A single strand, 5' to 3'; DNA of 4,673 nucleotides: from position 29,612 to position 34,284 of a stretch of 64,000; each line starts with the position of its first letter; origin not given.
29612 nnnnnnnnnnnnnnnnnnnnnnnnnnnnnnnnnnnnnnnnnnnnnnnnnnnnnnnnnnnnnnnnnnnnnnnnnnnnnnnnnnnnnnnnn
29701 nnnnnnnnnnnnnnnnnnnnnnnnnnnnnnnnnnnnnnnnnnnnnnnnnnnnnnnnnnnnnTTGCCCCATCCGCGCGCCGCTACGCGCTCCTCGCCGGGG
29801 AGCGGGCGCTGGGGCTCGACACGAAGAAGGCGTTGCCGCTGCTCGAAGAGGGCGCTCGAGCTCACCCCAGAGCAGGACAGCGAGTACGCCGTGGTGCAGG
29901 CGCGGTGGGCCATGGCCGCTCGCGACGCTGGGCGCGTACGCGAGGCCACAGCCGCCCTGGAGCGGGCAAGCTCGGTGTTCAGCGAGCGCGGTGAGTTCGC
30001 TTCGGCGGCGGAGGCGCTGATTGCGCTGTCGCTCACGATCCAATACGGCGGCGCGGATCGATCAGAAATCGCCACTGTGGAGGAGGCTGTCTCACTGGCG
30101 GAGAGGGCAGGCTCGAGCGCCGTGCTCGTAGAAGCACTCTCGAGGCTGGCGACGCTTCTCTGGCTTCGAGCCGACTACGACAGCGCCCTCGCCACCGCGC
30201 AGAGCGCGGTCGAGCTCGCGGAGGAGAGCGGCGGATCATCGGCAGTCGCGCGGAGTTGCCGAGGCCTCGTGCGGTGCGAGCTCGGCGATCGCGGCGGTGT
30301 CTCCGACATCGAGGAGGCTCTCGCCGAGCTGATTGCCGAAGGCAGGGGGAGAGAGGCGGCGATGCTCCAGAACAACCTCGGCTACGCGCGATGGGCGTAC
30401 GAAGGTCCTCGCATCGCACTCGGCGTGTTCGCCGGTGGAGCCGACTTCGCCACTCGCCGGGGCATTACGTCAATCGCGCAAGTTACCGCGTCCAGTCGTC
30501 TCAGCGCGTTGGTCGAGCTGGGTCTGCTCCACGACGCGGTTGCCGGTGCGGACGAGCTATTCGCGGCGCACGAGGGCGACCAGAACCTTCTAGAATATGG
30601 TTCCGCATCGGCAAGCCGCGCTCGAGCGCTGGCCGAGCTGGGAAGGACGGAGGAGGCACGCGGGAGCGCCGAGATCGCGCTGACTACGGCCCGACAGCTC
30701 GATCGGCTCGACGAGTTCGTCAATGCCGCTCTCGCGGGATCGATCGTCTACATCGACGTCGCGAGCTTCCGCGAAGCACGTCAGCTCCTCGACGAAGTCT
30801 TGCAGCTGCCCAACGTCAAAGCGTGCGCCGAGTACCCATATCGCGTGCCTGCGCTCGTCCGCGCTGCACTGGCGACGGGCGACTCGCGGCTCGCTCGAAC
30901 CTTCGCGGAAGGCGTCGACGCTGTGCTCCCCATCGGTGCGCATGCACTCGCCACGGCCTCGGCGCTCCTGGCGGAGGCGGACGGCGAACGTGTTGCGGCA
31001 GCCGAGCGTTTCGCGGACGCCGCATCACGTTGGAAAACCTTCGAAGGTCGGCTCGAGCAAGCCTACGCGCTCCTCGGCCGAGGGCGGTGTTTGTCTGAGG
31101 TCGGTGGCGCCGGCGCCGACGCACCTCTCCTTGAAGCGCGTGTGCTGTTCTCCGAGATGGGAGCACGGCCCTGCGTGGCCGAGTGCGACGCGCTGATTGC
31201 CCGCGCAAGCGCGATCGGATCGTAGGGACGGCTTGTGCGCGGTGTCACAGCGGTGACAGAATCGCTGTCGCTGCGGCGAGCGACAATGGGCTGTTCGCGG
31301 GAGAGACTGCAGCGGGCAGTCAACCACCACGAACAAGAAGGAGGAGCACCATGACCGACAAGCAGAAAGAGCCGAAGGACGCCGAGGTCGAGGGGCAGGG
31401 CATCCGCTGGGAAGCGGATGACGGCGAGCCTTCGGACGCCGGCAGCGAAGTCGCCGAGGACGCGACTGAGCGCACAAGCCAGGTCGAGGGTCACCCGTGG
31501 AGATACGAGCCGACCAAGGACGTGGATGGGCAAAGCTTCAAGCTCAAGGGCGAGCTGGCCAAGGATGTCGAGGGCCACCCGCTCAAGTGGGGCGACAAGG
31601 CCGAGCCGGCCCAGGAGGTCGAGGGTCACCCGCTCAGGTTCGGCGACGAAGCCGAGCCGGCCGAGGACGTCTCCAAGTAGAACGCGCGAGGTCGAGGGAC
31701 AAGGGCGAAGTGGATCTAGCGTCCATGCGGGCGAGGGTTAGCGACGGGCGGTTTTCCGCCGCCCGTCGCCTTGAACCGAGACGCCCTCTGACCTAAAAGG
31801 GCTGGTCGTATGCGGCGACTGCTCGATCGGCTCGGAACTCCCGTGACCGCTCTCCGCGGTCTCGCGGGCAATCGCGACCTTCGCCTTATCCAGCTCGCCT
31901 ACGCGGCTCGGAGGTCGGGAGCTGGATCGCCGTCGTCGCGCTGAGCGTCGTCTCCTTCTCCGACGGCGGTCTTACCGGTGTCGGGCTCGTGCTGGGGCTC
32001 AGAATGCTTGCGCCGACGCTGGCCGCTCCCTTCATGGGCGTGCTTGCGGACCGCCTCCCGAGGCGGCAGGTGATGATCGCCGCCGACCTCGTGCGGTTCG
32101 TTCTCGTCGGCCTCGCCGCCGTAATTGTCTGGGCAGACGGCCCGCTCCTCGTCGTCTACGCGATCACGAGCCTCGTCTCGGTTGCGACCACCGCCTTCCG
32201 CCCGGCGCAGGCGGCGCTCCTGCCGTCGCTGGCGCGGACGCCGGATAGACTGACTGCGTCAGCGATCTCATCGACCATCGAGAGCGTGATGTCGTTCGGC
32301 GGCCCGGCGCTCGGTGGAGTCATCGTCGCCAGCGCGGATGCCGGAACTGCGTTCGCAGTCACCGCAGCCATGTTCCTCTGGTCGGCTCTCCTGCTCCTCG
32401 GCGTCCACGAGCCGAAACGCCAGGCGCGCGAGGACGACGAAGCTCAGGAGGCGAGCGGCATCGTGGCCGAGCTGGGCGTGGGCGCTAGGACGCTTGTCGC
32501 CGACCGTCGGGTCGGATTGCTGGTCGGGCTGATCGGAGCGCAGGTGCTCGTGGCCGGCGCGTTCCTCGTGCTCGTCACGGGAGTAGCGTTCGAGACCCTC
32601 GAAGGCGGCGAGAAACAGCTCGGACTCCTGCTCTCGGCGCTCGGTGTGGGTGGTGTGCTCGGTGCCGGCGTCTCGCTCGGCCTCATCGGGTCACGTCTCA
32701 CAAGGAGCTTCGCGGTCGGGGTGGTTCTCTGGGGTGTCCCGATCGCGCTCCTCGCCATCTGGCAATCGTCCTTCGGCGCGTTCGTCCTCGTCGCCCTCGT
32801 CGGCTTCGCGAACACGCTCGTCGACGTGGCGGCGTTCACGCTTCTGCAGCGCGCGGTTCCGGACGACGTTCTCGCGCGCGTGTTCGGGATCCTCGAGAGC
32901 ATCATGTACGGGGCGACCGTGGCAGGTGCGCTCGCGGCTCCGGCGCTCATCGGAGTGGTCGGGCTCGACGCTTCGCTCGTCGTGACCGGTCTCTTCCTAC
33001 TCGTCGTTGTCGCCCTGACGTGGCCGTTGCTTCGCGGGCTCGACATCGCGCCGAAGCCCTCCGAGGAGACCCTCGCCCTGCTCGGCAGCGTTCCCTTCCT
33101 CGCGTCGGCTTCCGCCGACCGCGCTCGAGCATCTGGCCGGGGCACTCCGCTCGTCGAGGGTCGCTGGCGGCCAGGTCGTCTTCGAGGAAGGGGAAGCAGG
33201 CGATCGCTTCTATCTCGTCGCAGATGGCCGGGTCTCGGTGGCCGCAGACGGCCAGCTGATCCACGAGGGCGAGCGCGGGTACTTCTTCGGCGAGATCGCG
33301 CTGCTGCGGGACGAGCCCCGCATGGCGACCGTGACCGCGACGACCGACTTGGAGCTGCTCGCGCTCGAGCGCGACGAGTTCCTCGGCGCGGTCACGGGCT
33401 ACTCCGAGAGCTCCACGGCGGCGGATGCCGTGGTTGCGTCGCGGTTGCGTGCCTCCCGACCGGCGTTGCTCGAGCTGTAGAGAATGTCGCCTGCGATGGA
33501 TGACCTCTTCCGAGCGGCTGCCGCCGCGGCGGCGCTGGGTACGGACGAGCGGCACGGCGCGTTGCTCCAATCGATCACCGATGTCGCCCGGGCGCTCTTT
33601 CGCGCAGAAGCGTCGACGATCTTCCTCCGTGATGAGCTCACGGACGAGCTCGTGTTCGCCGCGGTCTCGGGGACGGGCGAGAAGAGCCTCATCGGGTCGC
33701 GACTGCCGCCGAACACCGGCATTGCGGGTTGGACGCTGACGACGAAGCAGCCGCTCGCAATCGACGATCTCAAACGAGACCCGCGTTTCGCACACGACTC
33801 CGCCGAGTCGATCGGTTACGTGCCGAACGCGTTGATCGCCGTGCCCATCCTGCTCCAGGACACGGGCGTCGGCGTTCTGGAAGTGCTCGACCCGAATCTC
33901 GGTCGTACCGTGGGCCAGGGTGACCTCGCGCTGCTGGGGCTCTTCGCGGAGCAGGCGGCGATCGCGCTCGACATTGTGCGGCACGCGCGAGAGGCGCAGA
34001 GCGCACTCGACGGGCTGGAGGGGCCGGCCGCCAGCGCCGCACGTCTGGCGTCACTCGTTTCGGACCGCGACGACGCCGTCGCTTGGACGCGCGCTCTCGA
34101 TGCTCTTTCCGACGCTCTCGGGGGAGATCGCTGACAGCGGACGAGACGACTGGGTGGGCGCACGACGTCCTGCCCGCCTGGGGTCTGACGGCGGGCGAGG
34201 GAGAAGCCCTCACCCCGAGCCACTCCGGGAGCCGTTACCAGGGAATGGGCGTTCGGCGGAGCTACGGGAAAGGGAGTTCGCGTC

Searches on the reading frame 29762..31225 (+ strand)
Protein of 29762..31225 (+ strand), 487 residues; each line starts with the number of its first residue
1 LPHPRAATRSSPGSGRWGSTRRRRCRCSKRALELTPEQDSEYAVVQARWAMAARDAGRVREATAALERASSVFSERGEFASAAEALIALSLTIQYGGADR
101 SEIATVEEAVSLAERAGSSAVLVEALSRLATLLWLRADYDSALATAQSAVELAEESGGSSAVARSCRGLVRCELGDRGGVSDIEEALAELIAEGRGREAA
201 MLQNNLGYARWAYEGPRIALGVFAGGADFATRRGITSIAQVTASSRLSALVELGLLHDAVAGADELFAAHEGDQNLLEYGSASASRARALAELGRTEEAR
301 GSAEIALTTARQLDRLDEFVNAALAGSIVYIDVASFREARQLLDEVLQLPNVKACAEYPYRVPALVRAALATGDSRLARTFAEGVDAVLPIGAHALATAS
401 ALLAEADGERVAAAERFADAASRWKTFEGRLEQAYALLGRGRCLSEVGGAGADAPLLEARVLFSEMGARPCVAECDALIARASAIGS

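Call 57: search_protein_families(library=pfam, proteins=[window:29762-31225:+], max_evalue=0.001)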
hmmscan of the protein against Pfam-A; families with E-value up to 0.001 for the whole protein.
window:29762-31225:+ (487 aa): 1 family
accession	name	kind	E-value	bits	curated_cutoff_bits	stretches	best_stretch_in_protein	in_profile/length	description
PF13424.12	TPR_12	-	0.00073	20.1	30.1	0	105-155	25-77/77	Tetratricopeptide repeat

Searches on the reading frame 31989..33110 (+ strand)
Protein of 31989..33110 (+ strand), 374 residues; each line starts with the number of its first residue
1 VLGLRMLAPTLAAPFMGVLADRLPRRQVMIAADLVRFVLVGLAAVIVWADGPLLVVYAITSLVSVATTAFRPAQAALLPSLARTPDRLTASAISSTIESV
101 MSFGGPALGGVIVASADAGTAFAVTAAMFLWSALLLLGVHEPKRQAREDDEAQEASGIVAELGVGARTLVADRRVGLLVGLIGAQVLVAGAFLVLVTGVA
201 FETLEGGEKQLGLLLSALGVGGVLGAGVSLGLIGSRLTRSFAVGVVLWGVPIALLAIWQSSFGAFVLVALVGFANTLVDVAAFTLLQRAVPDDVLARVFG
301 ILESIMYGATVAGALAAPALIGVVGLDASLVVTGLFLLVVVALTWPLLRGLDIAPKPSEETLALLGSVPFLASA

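Call 29: search_protein_families(library=pfam, proteins=[window:31989-33110:+], max_evalue=0.001)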
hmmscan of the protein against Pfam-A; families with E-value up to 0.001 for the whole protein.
window:31989-33110:+ (374 aa): 2 families
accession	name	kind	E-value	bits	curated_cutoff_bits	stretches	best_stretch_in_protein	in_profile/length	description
PF07690.21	MFS_1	-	2.7e-24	86.2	33.4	2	2-236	38-264/347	Major Facilitator Superfamily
PF05977.19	MFS_3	-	8e-17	61.3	27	1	15-344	64-390/524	Transmembrane secretion effector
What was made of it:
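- The exporter matches Pfam MFS_3 (PF05977, 'transmembrane secretion effector'; call 29).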

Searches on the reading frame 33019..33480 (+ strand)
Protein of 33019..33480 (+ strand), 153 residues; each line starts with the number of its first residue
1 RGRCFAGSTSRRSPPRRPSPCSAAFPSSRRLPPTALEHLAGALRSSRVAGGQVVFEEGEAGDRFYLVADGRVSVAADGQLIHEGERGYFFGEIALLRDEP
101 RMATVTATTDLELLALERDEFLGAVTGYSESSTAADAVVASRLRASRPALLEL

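Call 29: search_protein_families(library=pfam, proteins=[window:33019-33480:+], max_evalue=0.001)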
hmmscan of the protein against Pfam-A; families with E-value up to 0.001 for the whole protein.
window:33019-33480:+ (153 aa): 1 family
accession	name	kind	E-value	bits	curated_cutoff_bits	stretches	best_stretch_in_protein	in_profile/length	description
PF00027.35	cNMP_binding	-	1.2e-19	70.4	27.5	1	48-123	4-84/89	Cyclic nucleotide-binding domain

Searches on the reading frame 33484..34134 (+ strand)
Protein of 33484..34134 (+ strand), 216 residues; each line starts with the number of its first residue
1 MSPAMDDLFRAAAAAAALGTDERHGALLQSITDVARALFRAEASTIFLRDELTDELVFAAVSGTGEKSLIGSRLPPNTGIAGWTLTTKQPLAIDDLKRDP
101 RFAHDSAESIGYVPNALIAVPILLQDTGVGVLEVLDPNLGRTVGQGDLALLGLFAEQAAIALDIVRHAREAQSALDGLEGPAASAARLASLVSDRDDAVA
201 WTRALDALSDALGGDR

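Call 29: search_protein_families(library=pfam, proteins=[window:33484-34134:+], max_evalue=0.001)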
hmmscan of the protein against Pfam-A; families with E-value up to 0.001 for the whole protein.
window:33484-34134:+ (216 aa): 3 families
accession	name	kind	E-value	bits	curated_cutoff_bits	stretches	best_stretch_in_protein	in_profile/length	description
PF01590.32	GAF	-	1.1e-16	62.1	22.4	1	26-162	4-133/133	GAF domain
PF13185.12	GAF_2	-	2.2e-15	57.5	28.6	1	26-163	6-136/136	GAF domain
PF13492.12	GAF_3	-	4.6e-10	40.4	27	1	27-163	5-128/129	GAF domain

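Call 43: find_encoding_contigs(protein=window:33484-34134:+, flank=10000)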
Protein window:33484-34134:+ (216 aa): no gene with exactly this product is on record in the collection.
